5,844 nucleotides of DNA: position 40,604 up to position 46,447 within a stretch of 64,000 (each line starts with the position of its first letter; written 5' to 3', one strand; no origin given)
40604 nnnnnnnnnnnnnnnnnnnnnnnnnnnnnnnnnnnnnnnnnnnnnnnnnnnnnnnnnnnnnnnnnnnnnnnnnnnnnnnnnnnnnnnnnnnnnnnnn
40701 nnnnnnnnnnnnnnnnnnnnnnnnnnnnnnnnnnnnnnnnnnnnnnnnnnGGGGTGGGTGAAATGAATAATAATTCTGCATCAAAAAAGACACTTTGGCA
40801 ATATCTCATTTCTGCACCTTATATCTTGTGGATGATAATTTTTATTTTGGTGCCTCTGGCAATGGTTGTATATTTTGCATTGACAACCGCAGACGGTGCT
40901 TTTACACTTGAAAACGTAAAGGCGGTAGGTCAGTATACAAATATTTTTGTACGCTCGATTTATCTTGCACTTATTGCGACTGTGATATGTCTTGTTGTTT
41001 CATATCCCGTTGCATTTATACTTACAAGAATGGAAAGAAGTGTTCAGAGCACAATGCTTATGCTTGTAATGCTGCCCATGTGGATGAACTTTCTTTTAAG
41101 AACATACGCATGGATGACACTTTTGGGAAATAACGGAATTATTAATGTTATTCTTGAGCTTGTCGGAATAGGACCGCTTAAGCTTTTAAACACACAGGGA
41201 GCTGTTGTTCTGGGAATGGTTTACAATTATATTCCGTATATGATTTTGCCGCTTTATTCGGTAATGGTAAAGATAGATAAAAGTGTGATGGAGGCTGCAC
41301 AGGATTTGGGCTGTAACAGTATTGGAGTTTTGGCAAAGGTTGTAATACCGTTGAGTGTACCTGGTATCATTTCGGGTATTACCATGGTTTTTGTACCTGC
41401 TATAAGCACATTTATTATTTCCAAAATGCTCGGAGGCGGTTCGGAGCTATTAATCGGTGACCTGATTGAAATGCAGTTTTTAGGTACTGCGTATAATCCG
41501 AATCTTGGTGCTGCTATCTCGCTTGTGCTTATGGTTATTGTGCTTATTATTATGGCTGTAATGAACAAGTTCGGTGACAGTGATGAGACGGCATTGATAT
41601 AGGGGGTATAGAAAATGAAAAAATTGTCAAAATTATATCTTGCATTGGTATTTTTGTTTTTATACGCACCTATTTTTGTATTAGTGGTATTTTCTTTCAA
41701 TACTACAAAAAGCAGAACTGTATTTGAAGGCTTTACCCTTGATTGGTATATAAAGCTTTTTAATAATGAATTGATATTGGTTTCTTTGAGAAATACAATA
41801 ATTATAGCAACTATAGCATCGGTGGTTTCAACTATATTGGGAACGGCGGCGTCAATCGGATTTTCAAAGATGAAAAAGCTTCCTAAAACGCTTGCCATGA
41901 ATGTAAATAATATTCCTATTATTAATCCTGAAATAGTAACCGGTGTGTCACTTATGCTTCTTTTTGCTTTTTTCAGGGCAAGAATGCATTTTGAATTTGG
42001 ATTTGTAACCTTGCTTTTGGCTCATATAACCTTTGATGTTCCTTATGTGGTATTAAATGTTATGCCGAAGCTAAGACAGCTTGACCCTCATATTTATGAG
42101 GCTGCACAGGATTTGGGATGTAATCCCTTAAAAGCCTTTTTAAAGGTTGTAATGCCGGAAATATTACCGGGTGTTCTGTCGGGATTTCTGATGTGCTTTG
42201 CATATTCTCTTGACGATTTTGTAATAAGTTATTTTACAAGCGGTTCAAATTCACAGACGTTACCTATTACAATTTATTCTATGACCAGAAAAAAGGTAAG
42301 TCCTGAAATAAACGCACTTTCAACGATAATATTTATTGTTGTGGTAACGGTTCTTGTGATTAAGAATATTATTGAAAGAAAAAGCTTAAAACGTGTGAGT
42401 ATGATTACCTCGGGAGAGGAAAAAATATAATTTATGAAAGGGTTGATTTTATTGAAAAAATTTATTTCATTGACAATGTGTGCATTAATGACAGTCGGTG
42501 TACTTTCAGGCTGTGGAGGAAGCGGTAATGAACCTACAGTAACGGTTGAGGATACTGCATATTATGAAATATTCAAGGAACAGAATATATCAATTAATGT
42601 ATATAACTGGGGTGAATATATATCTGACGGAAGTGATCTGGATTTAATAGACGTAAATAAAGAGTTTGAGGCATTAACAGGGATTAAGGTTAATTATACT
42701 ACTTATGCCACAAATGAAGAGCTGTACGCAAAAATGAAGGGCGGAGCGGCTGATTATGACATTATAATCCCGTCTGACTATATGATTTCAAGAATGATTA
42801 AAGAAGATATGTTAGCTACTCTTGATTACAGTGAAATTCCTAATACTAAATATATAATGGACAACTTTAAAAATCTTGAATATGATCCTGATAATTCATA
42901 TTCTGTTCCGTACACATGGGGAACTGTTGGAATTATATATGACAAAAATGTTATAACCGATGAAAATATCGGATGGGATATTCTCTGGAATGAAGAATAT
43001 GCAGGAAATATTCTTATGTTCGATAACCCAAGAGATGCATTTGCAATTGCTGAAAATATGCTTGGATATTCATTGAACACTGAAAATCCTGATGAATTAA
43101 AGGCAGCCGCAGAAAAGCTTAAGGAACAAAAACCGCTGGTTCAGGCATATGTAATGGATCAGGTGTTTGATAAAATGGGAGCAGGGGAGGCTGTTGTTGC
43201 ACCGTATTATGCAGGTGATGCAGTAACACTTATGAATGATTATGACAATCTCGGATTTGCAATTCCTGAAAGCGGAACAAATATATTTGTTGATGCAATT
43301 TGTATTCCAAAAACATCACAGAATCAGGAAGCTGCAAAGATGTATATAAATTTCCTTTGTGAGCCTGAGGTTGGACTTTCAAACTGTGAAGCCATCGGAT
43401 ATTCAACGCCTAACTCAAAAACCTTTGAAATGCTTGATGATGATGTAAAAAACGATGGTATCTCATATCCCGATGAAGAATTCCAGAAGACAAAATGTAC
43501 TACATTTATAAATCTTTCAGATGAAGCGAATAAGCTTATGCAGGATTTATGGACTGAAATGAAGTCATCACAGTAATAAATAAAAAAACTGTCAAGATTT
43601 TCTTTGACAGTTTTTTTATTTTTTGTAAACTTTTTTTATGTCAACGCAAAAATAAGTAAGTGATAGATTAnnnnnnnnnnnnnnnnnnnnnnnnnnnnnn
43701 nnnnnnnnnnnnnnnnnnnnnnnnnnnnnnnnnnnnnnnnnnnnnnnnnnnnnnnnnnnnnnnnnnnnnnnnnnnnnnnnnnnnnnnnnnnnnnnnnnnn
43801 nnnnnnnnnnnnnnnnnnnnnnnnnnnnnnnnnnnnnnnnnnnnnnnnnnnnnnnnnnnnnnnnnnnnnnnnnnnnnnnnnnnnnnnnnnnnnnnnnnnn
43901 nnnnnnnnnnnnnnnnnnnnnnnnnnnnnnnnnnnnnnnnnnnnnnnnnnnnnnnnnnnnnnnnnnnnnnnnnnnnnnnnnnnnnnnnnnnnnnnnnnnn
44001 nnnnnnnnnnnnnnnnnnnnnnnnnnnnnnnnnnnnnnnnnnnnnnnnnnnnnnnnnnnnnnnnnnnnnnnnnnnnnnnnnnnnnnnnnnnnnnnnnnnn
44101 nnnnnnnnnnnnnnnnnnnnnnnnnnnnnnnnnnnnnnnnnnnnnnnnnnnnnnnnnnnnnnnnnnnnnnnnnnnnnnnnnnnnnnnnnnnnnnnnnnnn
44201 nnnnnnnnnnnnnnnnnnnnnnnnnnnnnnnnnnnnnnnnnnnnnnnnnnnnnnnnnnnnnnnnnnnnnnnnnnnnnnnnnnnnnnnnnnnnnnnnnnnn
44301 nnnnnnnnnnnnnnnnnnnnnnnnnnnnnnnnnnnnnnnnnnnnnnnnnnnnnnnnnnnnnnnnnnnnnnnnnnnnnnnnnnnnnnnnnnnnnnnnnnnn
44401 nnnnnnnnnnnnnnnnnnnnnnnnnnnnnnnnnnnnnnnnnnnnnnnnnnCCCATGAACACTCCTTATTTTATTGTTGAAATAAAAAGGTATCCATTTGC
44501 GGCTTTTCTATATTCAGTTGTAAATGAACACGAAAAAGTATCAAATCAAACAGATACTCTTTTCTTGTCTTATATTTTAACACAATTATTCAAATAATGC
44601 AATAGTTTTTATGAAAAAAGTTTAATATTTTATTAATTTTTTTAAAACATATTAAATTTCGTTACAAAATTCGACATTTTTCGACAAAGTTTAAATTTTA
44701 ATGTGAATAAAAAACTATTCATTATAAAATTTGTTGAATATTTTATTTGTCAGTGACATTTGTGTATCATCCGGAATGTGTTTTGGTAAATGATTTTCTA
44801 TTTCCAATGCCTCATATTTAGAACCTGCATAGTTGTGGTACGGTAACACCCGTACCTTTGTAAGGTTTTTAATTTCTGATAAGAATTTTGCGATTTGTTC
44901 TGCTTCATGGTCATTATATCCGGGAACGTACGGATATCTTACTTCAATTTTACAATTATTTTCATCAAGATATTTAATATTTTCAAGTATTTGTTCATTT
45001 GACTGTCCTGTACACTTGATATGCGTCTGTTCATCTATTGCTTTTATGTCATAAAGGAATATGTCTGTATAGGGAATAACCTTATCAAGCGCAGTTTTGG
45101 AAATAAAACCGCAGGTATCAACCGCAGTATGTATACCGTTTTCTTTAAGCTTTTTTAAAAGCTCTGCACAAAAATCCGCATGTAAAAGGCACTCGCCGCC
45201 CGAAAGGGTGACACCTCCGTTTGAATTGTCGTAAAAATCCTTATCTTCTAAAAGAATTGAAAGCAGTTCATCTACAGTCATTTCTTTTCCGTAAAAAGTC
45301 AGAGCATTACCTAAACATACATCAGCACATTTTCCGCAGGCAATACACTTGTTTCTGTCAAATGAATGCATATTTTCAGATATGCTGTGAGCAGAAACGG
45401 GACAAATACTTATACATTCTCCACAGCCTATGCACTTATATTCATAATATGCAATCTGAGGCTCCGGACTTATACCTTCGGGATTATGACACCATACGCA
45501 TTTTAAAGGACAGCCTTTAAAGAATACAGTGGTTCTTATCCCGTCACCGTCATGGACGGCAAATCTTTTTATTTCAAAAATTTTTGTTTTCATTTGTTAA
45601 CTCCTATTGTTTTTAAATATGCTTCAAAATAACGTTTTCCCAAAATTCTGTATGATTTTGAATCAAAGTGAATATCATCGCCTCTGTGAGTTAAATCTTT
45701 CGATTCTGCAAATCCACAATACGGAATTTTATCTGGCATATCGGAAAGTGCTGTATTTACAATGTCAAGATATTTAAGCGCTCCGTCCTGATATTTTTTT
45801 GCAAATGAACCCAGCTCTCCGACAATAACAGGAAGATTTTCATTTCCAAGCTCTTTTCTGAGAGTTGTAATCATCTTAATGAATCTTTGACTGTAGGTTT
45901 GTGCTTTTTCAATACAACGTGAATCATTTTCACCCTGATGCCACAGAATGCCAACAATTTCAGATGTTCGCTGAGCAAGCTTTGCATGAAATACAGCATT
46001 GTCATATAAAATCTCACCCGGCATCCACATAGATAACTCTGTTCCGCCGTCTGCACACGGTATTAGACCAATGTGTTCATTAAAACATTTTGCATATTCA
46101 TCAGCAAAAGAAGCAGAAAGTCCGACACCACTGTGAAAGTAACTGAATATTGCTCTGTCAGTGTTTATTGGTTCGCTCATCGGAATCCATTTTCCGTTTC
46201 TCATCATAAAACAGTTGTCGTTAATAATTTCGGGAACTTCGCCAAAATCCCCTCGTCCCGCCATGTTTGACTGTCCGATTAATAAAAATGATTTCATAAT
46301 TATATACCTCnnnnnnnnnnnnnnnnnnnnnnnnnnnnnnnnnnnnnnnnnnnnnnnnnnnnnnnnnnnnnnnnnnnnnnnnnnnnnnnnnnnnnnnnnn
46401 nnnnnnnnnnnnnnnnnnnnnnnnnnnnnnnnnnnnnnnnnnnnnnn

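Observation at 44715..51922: Uncharacterised glycyl-radical-enzyme operon combining a short C-x-E GRE with an SMP-30 lactonase-like protein, two O-acetylesterases and a DMT transporter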

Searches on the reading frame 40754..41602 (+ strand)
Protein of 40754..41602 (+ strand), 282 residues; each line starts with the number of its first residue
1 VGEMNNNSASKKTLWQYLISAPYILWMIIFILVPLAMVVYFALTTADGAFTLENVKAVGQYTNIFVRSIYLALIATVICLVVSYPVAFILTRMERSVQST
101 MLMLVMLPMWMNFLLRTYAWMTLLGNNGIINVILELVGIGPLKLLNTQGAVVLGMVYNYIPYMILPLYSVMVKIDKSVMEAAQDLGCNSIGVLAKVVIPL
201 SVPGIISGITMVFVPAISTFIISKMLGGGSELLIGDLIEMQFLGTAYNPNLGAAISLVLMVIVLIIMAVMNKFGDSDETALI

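Call 50: search_protein_families(library=pfam, proteins=[window:40754-41602:+], max_evalue=0.00001)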
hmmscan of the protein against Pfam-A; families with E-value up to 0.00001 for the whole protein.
window:40754-41602:+ (282 aa): 1 family
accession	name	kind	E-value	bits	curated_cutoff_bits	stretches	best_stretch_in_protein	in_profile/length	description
PF00528.27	BPD_transp_1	-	5e-12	46.4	26.4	1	85-267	3-170/184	Binding-protein-dependent transport system inner membrane component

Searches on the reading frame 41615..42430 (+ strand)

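Call 50: search_protein_families(library=pfam, proteins=[window:41615-42430:+], max_evalue=0.00001)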
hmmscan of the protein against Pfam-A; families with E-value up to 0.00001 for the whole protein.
window:41615-42430:+ (271 aa): 1 family
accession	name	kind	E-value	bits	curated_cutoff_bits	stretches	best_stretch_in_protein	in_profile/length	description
PF00528.27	BPD_transp_1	-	1.4e-14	54.7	26.4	1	76-249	5-170/184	Binding-protein-dependent transport system inner membrane component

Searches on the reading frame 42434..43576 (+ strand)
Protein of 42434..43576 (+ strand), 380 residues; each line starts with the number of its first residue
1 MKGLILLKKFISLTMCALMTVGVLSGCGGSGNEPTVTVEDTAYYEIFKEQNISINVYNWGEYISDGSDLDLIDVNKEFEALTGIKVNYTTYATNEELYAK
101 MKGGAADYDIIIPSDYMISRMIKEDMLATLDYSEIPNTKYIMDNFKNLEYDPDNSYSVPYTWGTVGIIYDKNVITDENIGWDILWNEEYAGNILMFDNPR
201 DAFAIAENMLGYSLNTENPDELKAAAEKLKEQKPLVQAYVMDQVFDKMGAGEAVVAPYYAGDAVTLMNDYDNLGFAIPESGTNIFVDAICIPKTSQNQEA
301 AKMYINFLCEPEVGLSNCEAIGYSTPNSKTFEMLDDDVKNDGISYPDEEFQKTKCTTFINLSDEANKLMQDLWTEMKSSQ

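Call 50: search_protein_families(library=pfam, proteins=[window:42434-43576:+], max_evalue=0.00001)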
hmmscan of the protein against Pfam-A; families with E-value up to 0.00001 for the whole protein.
window:42434-43576:+ (380 aa): 4 families
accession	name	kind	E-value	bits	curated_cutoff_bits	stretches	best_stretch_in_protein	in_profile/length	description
PF13416.11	SBP_bac_8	-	5.4e-31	108.8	27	1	76-341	4-274/279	Bacterial extracellular solute-binding protein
PF13343.11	SBP_bac_6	-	4.8e-29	102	24.6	1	109-337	5-228/245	Bacterial extracellular solute-binding protein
PF01547.30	SBP_bac_1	-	1.2e-16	62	26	1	74-312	14-304/307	Bacterial extracellular solute-binding protein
PF13531.11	SBP_bac_11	-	9.2e-10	39.1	25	1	72-312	14-216/227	Bacterial extracellular solute-binding protein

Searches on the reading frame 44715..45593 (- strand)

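Call 4: search_protein_families(library=pfam, proteins=[window:44715-45593:-])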
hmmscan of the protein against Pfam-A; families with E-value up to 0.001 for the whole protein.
window:44715-45593:- (292 aa): 13 families
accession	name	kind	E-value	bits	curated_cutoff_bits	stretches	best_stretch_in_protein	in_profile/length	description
PF04055.27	Radical_SAM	-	3.6e-21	76.5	29.5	1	23-238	2-166/166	Radical SAM superfamily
PF00037.32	Fer4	-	1.1e-11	44.5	21.1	2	50-68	4-22/24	4Fe-4S binding domain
PF13353.11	Fer4_12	-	1.7e-11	45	22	1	15-191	2-123/137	4Fe-4S single cluster domain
PF12837.12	Fer4_6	-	4.1e-10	39.6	25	2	52-68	7-23/24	4Fe-4S binding domain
PF12838.12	Fer4_7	-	6.1e-09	36.7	27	1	53-94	1-49/52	4Fe-4S dicluster domain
PF13237.11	Fer4_10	-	5.8e-08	33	25.5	1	52-93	7-52/53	4Fe-4S dicluster domain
PF13187.11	Fer4_9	-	5.8e-07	29.9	27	1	53-96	1-50/52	4Fe-4S dicluster domain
PF12797.12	Fer4_2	-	7.8e-07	29.1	24.5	1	48-66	4-22/22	4Fe-4S binding domain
PF13484.11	Fer4_16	-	1.2e-06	29.6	30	0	82-112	1-31/66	4Fe-4S double cluster binding domain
PF14697.11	Fer4_21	-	2.2e-06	28.1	35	1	51-93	5-51/59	4Fe-4S dicluster domain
PF12800.12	Fer4_4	-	2.1e-05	24.9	24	1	52-66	2-16/17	4Fe-4S binding domain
PF13183.11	Fer4_8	-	7.2e-05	23.7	27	0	53-71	4-22/68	4Fe-4S dicluster domain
PF13746.11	Fer4_18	-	9.4e-05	23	27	1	52-93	59-95/114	4Fe-4S dicluster domain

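Call 5: search_protein_families(library=ncbifam, proteins=[window:44715-45593:-])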
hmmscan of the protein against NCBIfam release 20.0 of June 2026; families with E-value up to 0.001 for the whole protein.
window:44715-45593:- (292 aa): 66 families (the best 25 are shown)
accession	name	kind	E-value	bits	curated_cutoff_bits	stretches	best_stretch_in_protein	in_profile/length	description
TIGR02494.1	PFLE_PFLC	subfamily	5.4e-102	341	174.35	1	5-288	1-291/293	glycyl-radical enzyme activating protein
NF043069.1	T4HPD_activ_SAM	equivalog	8.8e-101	337.2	425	1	3-288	2-290/299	trans-4-hydroxy-L-proline dehydratase activase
TIGR04395.1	cutC_activ_rSAM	equivalog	3.8e-88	295.7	360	1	2-269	4-279/309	choline TMA-lyase-activating enzyme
NF048010.1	SfplDhtActHpsHDes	equivalog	3.9e-87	291.8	430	1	4-281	7-293/298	(2S)-3-sulfopropanediol dehydratase activating enzyme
NF033719.1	ind_deCO2_activ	equivalog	2e-77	260.5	425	1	4-285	2-292/302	indoleacetate decarboxylase activase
NF048008.1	SfplDhtActHpfHKleb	equivalog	1.4e-73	247.9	500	1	5-269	2-275/308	(2S)-3-sulfopropanediol dehydratase activating enzyme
TIGR04003.1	rSAM_BssD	equivalog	2.1e-72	244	496.45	1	5-265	3-272/314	[benzylsuccinate synthase]-activating enzyme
NF033717.2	HPDL_rSAM_activ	equivalog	3e-72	243.5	420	1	2-280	3-290/311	4-hydroxyphenylacetate decarboxylase activase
NF007483.0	PRK10076.1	equivalog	1.2e-59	201.8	326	2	60-270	47-264/292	[formate-C-acetyltransferase]-activating enzyme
TIGR04041.1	activase_YjjW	hypoth_equivalog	1.8e-58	198.2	250.2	1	4-271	3-256/276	YjjW family glycine radical enzyme activase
TIGR02493.1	PFLA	equivalog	1.9e-57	194.4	231.75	2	101-285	42-231/235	pyruvate formate-lyase-activating protein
NF008356.0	PRK11145.1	equivalog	4.6e-50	170.2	375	2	101-287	47-238/246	pyruvate formate lyase 1-activating protein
TIGR02495.1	NrdG2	equivalog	5.3e-20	71.6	131.15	2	103-245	45-184/193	anaerobic ribonucleoside-triphosphate reductase activating protein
NF005503.0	PRK07118.1-2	equivalog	7e-11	41.9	252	1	51-100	137-186/292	RnfABCDGE type electron transport complex subunit B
TIGR02491.1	NrdG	equivalog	3.4e-10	40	126.1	1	5-41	2-38/154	anaerobic ribonucleoside-triphosphate reductase activating protein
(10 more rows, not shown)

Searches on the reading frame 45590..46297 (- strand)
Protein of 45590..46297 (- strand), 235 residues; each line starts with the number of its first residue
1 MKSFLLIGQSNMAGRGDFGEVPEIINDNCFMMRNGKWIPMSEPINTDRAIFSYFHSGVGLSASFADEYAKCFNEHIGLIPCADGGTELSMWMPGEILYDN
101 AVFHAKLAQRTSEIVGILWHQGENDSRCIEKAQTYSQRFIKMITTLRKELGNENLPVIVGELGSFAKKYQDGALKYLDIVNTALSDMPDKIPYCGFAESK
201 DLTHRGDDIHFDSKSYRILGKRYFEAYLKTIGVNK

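Call 4: search_protein_families(library=pfam, proteins=[window:45590-46297:-])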
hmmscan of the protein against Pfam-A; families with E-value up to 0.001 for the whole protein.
window:45590-46297:- (235 aa): 1 family
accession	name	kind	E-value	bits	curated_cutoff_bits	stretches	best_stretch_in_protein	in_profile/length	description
PF03629.24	SASA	-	5.4e-55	186.9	24.8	1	3-229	4-226/226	Carbohydrate esterase, sialic acid-specific acetylesterase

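Call 5: search_protein_families(library=ncbifam, proteins=[window:45590-46297:-])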
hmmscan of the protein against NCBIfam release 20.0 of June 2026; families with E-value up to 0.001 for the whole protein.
window:45590-46297:- (235 aa): 0 families

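Call 29: search_solved_structures(query=window:45590-46297:-, max_evalue=0.01)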
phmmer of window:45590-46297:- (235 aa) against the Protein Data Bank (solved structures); distinct sequences matched with E-value up to 0.01: 4.
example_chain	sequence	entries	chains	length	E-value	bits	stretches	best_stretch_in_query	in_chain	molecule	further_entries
1zmb_A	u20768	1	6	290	5.4e-51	176.6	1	1-228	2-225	Acetylxylan esterase related enzyme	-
2apj_A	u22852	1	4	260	2.2e-18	69.9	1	4-229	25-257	Putative Esterase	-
9ega_A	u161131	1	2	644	0.00038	23.3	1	101-215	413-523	Sialate O-acetylesterase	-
7kmm_A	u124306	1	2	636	0.0045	19.8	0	113-184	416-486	Sialic acid-specific 9-O-acetylesterase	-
